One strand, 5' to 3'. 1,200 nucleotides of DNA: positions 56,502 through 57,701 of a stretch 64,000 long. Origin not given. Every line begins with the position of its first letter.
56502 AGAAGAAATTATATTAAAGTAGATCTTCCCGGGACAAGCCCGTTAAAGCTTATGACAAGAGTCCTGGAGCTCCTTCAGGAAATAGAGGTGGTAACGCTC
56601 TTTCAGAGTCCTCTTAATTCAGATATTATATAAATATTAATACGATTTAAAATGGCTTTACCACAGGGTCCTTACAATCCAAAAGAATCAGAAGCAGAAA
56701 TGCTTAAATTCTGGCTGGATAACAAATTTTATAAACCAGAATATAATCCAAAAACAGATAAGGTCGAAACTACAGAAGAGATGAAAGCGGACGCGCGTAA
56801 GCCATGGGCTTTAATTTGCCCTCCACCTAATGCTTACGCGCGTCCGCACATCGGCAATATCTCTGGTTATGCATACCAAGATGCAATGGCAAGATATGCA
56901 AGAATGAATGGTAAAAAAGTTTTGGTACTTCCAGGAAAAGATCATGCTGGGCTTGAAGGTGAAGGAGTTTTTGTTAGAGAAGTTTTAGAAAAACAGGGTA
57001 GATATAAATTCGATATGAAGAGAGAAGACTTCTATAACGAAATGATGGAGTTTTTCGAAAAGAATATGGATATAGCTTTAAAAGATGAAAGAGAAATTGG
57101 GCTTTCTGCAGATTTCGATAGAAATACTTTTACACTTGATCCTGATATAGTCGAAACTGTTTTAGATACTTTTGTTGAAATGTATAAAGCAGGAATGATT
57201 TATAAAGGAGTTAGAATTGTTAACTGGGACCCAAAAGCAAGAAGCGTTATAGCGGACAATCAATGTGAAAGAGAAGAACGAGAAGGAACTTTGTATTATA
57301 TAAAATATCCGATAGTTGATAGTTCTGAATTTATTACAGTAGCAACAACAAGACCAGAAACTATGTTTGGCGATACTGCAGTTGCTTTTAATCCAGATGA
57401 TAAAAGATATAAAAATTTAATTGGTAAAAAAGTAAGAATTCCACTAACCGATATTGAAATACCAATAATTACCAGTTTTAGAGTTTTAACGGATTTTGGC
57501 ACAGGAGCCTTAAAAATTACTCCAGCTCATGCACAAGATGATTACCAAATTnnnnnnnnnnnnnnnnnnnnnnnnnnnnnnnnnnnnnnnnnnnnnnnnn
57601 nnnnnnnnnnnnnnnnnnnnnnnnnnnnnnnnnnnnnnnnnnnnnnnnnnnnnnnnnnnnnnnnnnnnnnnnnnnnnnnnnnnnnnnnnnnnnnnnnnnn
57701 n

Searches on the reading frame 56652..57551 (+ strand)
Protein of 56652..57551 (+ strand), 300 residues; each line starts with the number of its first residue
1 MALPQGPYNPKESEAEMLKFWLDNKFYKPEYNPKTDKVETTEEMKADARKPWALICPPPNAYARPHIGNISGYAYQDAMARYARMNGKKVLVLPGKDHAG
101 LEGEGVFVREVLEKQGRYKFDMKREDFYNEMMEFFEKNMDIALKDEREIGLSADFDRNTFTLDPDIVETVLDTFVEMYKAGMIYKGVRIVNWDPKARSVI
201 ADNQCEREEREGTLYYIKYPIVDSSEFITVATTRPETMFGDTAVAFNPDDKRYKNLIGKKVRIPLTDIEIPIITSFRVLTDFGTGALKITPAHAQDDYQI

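Call 11: find_related_loci(query=window:56652-57551:+, collection=genome_contigs, flank=3000)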
Query window:56652-57551:+ (300 aa) in genome_contigs; peptide patterns used: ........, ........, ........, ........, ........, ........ (x = any residue, [..] = any of these).
40 stretches matched a pattern; 19 encode a relative of the query (tblastn E <= 1e-3); 19 distinct loci.
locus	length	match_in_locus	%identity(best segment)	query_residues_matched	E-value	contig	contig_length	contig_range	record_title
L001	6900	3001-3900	80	1-300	3e-167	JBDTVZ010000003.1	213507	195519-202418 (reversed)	MAG: Candidatus Dojkabacteria bacterium isolate cluster3_bin.8 NODE_49_length_213507_cov_12.071313, whole genome shotgun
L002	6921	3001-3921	79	3-300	1e-165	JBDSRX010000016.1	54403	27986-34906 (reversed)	MAG: Candidatus Dojkabacteria bacterium isolate cluster1_bin.520 k127_15463900, whole genome shotgun sequence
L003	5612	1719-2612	83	3-300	3e-165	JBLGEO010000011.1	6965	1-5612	MAG: Candidatus Dojkabacteria bacterium isolate cluster3_bin.91 cluster3_bin.91_NODE_55937, whole genome shotgun sequenc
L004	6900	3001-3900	78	1-299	1e-164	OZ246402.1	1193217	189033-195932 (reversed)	MAG: uncultured Candidatus Saccharibacteria bacterium isolate SRP286056_co1_47 genome assembly, chromosome: 1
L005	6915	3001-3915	70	1-300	3e-149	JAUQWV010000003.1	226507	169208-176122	MAG: Candidatus Dojkabacteria bacterium isolate BIN12 contig_81617, whole genome shotgun sequence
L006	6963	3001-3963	68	1-300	8e-145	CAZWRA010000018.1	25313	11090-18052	MAG TPA_asm: uncultured Candidatus Saccharibacteria bacterium isolate binchicken_co58_69 genome assembly, contig: NODE_1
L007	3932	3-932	67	12-300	7e-140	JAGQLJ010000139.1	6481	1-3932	MAG: Candidatus Dojkabacteria bacterium isolate HKST-UBA13 2012-05-30_1_(paired)_contig_536753, whole genome shotgun seq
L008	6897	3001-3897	63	3-300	5e-128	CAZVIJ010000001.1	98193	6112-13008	MAG TPA_asm: uncultured Candidatus Saccharibacteria bacterium isolate SRP257259_co1_129 genome assembly, contig: NODE_18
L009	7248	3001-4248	77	1-300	3e-120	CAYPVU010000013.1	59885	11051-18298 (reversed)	MAG TPA_asm: uncultured Candidatus Saccharibacteria bacterium isolate binchicken_co23_219 genome assembly, contig: k141_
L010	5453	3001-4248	78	1-300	2e-120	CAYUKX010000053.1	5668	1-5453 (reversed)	MAG TPA_asm: uncultured Candidatus Saccharibacteria bacterium isolate SRP107338_co1_190 genome assembly, contig: NODE_20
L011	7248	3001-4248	78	1-300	3e-118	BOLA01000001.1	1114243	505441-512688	Patescibacteria group bacterium BroJett037 DNA, sequence1, whole genome shotgun sequence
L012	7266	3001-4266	75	3-300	9e-116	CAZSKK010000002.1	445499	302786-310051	MAG TPA_asm: uncultured Candidatus Saccharibacteria bacterium isolate binchicken_co130_48 genome assembly, contig: NODE_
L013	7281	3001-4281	74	3-300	7e-114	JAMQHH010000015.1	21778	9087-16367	MAG: Candidatus Dojkabacteria bacterium isolate PAT1 H2_k97_283763, whole genome shotgun sequence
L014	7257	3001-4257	75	1-300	9e-113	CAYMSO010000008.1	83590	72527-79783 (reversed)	MAG TPA_asm: uncultured Candidatus Saccharibacteria bacterium isolate binchicken_co130_46 genome assembly, contig: NODE_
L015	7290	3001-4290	73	3-300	1e-112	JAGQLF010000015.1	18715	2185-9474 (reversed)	MAG: Candidatus Dojkabacteria bacterium isolate HKST-UBA09 NODE_15_length_18715_cov_3.734789, whole genome shotgun seque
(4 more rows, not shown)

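Call 26: find_homologous_proteins(query=window:56652-57551:+, max_evalue=1e-40)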
Query window:56652-57551:+ (300 aa): 3626 proteins with E <= 1e-40 among 5210 candidates; the best 120 are listed.
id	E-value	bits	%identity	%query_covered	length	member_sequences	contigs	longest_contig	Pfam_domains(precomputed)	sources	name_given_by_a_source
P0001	1.3e-147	509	75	99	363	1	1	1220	PF09334.18,PF13603.13,PF00133.29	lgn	-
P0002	8.4e-139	480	82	83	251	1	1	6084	PF09334.18,PF00133.29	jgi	-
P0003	3.9e-133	461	77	75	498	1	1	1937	PF09334.18,PF00133.29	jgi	-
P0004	2.1e-121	423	75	83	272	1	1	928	PF09334.18,PF00133.29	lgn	-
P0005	1.2e-108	381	56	99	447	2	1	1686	PF09334.18,PF13603.13,PF00133.29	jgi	-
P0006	3.5e-106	373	56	75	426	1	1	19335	PF09334.18,PF00133.29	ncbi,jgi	jgi:valyl-tRNA synthetase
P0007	1.1e-104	368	55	99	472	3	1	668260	PF09334.18,PF00133.29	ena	-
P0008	1.1e-103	365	76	73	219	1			PF09334.18,PF00133.29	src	-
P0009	1.9e-100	354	53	99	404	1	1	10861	PF00133.29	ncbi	-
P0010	3.6e-97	343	55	99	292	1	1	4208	PF09334.18,PF13603.13,PF00133.29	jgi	jgi:valyl-tRNA synthetase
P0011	4.1e-87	310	59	74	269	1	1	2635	PF09334.18,PF00133.29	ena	-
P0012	4.8e-80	287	47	96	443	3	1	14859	PF09334.18,PF13603.13,PF00133.29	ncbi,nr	ncbi:class I tRNA ligase family protein, partial [Candidatus Dojkabacteria bacterium]|nr:class I tRN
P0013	1.2e-77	279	47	98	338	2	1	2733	PF09334.18,PF13603.13,PF00133.29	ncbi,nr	ncbi:MAG: class I tRNA ligase family protein, partial [bacterium]|nr:class I tRNA ligase family prot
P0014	1.4e-77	279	47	96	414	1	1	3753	PF09334.18,PF13603.13,PF00133.29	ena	-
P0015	5.3e-77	277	45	98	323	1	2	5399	PF09334.18,PF13603.13,PF00133.29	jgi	-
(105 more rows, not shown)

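Call 27: find_encoding_contigs(protein=P0002, flank=1500, max_places=2)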
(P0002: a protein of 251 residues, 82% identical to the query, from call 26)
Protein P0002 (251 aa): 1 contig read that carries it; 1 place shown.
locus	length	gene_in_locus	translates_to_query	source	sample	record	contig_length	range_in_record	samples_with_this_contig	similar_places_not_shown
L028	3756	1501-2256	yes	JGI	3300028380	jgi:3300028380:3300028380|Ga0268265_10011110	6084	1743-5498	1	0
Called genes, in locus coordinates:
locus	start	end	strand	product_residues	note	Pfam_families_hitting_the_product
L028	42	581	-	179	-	-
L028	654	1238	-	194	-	-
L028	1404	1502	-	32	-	-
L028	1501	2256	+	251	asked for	PF00133:tRNA-synt_1, PF09334:tRNA-synt_1g (weak)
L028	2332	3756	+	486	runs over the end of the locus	PF00133:tRNA-synt_1, PF09334:tRNA-synt_1g (faint), PF08264:Anticodon_1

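Call 28: find_encoding_contigs(protein=P0007, flank=1500, max_places=2)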
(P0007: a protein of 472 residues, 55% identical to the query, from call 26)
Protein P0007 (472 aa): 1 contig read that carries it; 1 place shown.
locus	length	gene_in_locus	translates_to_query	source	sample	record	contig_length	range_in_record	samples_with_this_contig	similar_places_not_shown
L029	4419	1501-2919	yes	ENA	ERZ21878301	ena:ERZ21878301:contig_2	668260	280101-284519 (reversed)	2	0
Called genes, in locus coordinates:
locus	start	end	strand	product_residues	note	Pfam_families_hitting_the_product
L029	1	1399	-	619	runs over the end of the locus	PF05157:MshEN, PF00437:T2SSE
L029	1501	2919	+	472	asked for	PF00133:tRNA-synt_1, PF09334:tRNA-synt_1g (faint)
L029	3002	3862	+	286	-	PF00133:tRNA-synt_1, PF08264:Anticodon_1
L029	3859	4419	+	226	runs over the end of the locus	PF13177:DNA_pol3_delta2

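Call 29: find_encoding_contigs(protein=P0006, flank=1500, max_places=2)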
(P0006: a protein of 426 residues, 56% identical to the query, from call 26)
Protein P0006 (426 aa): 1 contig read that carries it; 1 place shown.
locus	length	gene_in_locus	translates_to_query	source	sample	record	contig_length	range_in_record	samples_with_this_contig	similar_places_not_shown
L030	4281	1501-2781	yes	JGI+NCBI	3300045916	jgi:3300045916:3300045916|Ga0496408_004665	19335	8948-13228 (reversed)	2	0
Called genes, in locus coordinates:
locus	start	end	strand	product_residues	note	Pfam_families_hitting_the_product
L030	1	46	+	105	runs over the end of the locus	-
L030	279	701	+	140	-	PF14478:DUF4430 (weak)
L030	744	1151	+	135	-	PF20221:DUF6580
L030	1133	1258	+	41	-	-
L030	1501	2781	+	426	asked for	PF00133:tRNA-synt_1, PF09334:tRNA-synt_1g (faint)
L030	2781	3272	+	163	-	PF00133:tRNA-synt_1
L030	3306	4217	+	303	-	PF00133:tRNA-synt_1, PF08264:Anticodon_1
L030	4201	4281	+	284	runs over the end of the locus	-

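Call 30: find_encoding_contigs(protein=P0009, flank=1500, max_places=2)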
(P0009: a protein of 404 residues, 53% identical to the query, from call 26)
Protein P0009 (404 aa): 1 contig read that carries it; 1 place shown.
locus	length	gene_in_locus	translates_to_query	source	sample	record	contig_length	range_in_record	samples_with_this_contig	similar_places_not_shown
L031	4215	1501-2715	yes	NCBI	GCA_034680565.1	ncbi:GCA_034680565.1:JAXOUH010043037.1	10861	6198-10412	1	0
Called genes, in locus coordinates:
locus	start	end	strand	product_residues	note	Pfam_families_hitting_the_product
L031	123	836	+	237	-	PF01040:UbiA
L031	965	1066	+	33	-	-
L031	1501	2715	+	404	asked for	PF00133:tRNA-synt_1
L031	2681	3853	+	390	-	PF00133:tRNA-synt_1, PF09334:tRNA-synt_1g (faint), PF08264:Anticodon_1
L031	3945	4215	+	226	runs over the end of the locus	PF13177:DNA_pol3_delta2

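Call 32: find_encoding_contigs(protein=P0001, flank=1500, max_places=2)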
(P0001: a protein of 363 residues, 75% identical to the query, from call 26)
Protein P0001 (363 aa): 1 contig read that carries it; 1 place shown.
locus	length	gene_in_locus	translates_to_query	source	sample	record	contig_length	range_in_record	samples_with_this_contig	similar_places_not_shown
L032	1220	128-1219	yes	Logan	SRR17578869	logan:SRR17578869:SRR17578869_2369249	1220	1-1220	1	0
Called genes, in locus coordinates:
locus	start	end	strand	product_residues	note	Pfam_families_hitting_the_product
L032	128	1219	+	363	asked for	PF00133:tRNA-synt_1, PF09334:tRNA-synt_1g (weak), PF13603:tRNA-synt_1_2 (faint)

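Call 33: find_encoding_contigs(protein=P0003, flank=1500, max_places=2)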
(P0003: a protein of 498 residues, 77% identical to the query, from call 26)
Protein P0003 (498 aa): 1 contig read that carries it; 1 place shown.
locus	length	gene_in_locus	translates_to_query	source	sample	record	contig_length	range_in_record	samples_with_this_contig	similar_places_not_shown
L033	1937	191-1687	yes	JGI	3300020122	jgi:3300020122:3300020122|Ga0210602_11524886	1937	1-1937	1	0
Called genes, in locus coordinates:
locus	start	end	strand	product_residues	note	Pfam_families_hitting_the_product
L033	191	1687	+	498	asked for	PF00133:tRNA-synt_1, PF09334:tRNA-synt_1g (weak)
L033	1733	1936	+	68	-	?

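Call 34: find_encoding_contigs(protein=P0005, flank=1500, max_places=2)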
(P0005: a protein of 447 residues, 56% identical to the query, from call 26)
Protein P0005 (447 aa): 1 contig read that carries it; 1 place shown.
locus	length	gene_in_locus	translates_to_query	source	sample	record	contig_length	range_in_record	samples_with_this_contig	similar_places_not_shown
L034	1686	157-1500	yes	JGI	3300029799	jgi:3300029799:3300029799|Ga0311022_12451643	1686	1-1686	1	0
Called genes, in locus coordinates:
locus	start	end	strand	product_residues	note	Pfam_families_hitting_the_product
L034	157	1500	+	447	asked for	PF00133:tRNA-synt_1, PF09334:tRNA-synt_1g (weak), PF13603:tRNA-synt_1_2 (faint)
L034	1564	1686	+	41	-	?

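Call 35: find_encoding_contigs(protein=P0010, flank=1500, max_places=2)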
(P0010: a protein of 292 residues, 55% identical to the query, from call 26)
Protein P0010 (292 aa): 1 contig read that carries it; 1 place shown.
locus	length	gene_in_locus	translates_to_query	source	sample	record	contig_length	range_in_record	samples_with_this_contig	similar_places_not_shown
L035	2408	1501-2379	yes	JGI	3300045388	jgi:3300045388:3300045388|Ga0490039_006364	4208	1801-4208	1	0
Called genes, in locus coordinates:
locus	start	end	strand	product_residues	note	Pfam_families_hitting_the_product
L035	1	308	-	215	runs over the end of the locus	PF00156:Pribosyltran (weak)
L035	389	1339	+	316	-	-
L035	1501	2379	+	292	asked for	PF00133:tRNA-synt_1, PF09334:tRNA-synt_1g, PF13603:tRNA-synt_1_2 (faint)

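Call 36: find_encoding_contigs(protein=P0011, flank=1500, max_places=2)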
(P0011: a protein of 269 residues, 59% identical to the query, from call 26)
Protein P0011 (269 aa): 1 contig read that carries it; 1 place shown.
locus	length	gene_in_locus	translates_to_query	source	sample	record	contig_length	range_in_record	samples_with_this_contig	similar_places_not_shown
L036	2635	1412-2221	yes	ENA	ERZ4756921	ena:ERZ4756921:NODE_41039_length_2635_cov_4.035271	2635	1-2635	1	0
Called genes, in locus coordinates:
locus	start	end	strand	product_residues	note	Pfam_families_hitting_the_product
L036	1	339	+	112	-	?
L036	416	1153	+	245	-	PF00483:NTP_transferase, PF01128:IspD, PF02348:CTP_transf_3, PF12804:NTP_transf_3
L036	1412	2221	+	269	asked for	PF00133:tRNA-synt_1, PF09334:tRNA-synt_1g (faint)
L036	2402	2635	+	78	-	?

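Call 37: find_encoding_contigs(protein=P0012, flank=1500, max_places=2)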
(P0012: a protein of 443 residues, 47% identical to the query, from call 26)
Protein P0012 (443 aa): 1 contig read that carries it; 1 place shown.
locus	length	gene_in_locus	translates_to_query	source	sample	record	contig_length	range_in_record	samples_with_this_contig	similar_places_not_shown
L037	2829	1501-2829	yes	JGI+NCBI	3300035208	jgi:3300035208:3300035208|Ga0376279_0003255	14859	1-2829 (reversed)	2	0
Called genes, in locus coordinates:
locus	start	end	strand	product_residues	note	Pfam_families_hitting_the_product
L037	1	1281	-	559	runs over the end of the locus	PF00753:Lactamase_B, PF12706:Lactamase_B_2, PF07521:RMMBL (faint), PF22505:RNase_J_b_CASP, PF17770:RNase_J_C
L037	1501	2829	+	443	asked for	PF00133:tRNA-synt_1, PF09334:tRNA-synt_1g, PF13603:tRNA-synt_1_2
